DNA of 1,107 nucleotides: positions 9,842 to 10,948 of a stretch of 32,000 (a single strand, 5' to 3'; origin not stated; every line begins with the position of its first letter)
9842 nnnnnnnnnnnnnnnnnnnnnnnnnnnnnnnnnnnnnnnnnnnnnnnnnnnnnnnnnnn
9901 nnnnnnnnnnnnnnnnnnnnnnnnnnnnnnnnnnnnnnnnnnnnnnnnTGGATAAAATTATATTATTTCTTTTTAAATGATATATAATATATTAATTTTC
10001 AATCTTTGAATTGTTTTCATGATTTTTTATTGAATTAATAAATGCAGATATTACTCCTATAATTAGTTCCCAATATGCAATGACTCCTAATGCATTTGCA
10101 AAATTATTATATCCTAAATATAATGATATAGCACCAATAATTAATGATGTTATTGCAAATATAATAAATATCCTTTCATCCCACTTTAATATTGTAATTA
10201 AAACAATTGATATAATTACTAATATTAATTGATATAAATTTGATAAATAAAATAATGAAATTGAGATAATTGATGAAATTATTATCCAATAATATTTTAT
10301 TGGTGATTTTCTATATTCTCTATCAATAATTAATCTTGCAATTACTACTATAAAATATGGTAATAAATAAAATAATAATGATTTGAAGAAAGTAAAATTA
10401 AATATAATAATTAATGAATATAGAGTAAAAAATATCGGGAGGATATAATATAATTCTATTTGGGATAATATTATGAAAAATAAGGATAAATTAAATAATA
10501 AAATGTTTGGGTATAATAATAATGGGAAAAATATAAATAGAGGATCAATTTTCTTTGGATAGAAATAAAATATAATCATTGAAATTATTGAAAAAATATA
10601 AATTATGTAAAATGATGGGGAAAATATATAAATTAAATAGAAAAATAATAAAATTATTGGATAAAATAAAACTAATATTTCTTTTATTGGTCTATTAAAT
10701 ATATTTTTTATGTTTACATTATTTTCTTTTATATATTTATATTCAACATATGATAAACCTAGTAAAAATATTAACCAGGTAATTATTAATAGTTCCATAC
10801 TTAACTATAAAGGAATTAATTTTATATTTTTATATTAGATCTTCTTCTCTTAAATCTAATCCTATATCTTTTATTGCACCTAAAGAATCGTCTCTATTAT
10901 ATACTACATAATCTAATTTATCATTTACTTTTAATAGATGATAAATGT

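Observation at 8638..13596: Candidate undescribed ATPase-centred system inserted in the glycan locus: two small proteins, an AAA_21-like ATPase, a membrane protein and a 436-aa unknown, facing a second ATPase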

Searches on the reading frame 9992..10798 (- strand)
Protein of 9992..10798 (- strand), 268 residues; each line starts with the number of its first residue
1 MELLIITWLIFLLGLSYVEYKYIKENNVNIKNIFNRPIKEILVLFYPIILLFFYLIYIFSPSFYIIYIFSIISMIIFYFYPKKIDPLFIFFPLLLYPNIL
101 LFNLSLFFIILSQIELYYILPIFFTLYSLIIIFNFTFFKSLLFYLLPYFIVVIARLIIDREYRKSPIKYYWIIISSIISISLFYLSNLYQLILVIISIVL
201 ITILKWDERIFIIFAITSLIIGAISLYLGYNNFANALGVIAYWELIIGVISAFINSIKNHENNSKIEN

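Call 3: search_protein_families(library=pfam, proteins=[window:9992-10798:-], max_evalue=0.1)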
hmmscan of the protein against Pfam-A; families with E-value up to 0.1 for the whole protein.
window:9992-10798:- (268 aa): 0 families

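Call 4: search_protein_families(library=padloc, proteins=[window:9992-10798:-], max_evalue=0.1)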
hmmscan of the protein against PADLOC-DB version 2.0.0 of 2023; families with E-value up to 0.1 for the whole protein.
window:9992-10798:- (268 aa): 0 families

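Call 9: search_protein_families(library=ncbifam, proteins=[window:9992-10798:-], max_evalue=0.1)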
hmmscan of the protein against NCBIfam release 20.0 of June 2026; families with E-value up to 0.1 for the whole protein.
window:9992-10798:- (268 aa): 0 families

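Call 38: search_protein_families(library=phrogs, proteins=[window:9992-10798:-], max_evalue=0.1)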
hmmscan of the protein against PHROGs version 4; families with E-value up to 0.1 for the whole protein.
window:9992-10798:- (268 aa): 0 families

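Call 50: find_related_loci(query=window:9992-10798:-, collection=metagenome_contigs, flank=8000)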
Query window:9992-10798:- (268 aa) in metagenome_contigs; peptide patterns used: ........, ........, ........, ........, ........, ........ (x = any residue, [..] = any of these).
325 stretches matched a pattern, but none encodes a relative of the query by tblastn (E <= 1e-3).

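Call 64: predict_structure(protein=window:9992-10798:-)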
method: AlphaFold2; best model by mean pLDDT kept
length: 268 residues; sequences in the alignment: 1
mean_pLDDT: 57.8   pTM: 0.33
mean pLDDT of the five models: 57.8, 57.1, 52.1, 51.3, 48.4
residues with pLDDT >= 90: 0; 70-90: 39; 50-70: 171; < 50: 58
segments of 3 or more residues with pLDDT < 50: 98-103, 127-134, 138-145, 157-160, 166-168, 179-185
pLDDT, mean of each block of 10 residues (from residue 1): 56 71 78 75 70 65 60 66 60 51 50 52 48 47 49 50 50 50 47 54 50 56 53 55 63 71 68
secondary structure, 60 per line:
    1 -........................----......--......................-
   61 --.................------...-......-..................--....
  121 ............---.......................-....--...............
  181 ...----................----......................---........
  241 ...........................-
elements in order: H2-25 H30-35 H38-59 H63-79 H90-95 H97-114 H117-132 H136-158 H160-163 H166-183 H188-203 H208-229 H233-267

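Call 67: fold_search(model_id=the predicted structure, library=pdb)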
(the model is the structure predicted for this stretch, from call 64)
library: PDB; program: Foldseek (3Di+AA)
matches with E <= 10: 12; with E <= 0.001: 0
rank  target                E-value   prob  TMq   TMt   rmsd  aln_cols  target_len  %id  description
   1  7wsw_A                3.4e+00  0.08  0.12  0.09  13.8       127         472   19  Cryo-EM structure of the Potassium channel AKT1 from Arabidopsis thaliana (released 2022-11-09)
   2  7tdz_U                5.4e+00  0.12  0.15  0.12  15.0       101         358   15  Cryo-EM model of protomer of the cytoplasmic ring of the nuclear pore complex from Xenopus laevis (released 2022-06-22)
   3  7f6v_A                6.3e+00  0.09  0.26  0.23   9.7       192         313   12  Cryo-EM structure of the human TACAN channel in a closed state (released 2022-02-16)
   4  7dxf_A                7.4e+00  0.02  0.16  0.08  19.5       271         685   18  Structure of BTDM-bound human TRPC6 nanodisc at 2.9 angstrom in high calcium state (released 2022-02-02)
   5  2jqq_MODEL_1_A        8.6e+00  0.08  0.21  0.31  11.6       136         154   17  Solution structure of Saccharomyces cerevisiae conserved oligomeric Golgi subunit 2 protein (Cog2p) (released 2007-06-19)
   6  4niq_A                8.6e+00  0.08  0.16  0.39   7.6        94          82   15  Crystal Structure of Vps4 MIT-Vfa1 MIM2 (released 2014-03-05)
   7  5xj8_B                8.6e+00  0.05  0.16  0.21  16.4       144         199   17  Crystal structure of PlsY (YgiH), an integral membrane glycerol 3-phosphate acyltransferase - the lysphosphatidic acid (released 2017-12-06)
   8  8wg7_R                8.6e+00  0.03  0.15  0.14  20.1       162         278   16  Cryo-EM structures of peptide free and Gs-coupled GLP-1R (released 2024-03-06)
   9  5xj5                  9.0e+00  0.08  0.16  0.21  10.7       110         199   16  Crystal structure of PlsY (YgiH), an integral membrane glycerol 3-phosphate acyltransferase - the monoacylglycerol form (released 2017-12-06)
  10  6cud_A                9.0e+00  0.01  0.13  0.07  26.5       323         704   14  Structure of the human TRPC3 in a lipid-occupied, closed state (released 2018-05-16)
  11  7dxg_A                9.5e+00  0.01  0.14  0.07  31.0       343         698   13  Structure of SAR7334-bound TRPC6 at 2.9 angstrom (released 2022-02-02)
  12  6uz8_A                9.5e+00  0.01  0.14  0.07  26.2       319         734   16  Cryo-EM structure of human TRPC6 in complex with agonist AM-0883 (released 2020-03-18)

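Call 84: find_related_loci(query=window:9992-10798:-, collection=viral_contigs, flank=5000)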
Query window:9992-10798:- (268 aa) in viral_contigs; peptide patterns used: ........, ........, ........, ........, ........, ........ (x = any residue, [..] = any of these).
27 stretches matched a pattern, but none encodes a relative of the query by tblastn (E <= 1e-3).
